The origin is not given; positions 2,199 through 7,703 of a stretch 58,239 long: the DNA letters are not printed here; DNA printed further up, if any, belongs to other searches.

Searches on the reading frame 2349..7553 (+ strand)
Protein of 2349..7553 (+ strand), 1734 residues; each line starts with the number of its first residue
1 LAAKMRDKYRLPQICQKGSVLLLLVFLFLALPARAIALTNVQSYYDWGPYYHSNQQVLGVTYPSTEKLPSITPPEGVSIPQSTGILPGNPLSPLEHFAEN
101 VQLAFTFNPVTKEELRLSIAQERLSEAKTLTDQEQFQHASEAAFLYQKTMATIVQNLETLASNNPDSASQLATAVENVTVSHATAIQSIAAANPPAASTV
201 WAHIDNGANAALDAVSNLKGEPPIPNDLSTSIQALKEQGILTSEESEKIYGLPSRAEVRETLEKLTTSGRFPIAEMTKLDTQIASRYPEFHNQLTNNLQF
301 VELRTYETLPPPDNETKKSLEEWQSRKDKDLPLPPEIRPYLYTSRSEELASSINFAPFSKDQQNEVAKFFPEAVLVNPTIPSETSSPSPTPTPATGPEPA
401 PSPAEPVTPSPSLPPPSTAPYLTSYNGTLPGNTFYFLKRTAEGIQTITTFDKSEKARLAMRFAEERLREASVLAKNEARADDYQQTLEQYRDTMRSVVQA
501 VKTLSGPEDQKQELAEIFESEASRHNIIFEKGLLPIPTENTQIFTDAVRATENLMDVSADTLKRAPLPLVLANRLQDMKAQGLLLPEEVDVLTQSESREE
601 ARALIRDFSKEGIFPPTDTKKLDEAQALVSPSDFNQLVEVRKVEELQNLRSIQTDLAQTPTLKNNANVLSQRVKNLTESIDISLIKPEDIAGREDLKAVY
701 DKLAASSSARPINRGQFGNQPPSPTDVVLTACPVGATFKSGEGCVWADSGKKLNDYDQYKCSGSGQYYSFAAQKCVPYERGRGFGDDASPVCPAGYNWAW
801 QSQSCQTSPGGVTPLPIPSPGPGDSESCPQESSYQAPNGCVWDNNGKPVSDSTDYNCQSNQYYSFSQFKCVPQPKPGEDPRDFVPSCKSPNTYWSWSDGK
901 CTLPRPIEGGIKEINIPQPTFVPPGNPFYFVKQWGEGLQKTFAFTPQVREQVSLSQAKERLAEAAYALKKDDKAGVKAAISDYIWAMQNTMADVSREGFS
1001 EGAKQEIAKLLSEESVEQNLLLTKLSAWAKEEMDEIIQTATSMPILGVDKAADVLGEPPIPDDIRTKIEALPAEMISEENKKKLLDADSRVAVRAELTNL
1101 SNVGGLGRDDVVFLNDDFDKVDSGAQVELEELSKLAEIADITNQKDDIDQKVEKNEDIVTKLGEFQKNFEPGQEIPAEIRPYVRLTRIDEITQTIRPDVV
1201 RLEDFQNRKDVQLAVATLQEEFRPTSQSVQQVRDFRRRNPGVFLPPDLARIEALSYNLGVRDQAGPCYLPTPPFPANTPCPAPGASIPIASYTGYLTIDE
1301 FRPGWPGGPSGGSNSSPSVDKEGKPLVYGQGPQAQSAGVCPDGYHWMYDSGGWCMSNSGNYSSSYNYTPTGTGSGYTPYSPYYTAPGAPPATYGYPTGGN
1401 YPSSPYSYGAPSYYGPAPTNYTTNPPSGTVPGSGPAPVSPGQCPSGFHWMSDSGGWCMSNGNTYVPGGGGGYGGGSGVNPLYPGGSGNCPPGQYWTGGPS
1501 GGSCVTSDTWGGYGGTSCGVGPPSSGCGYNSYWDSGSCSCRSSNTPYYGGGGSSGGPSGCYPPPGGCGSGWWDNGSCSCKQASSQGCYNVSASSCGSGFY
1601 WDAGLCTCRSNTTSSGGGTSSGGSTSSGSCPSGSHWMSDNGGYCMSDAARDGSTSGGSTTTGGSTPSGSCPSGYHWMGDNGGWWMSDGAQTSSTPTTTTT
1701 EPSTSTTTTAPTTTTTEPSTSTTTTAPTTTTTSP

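Call 64: search_protein_families(library=pfam, proteins=[window:2349-7553:+], max_evalue=0.0001)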
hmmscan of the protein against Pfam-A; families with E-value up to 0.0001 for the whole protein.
window:2349-7553:+ (1734 aa): 1 family
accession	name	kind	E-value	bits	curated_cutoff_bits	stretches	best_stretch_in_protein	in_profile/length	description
PF18915.5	DUF5667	-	8.5e-42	142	27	3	84-175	1-78/99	Domain of unknown function (DUF5667)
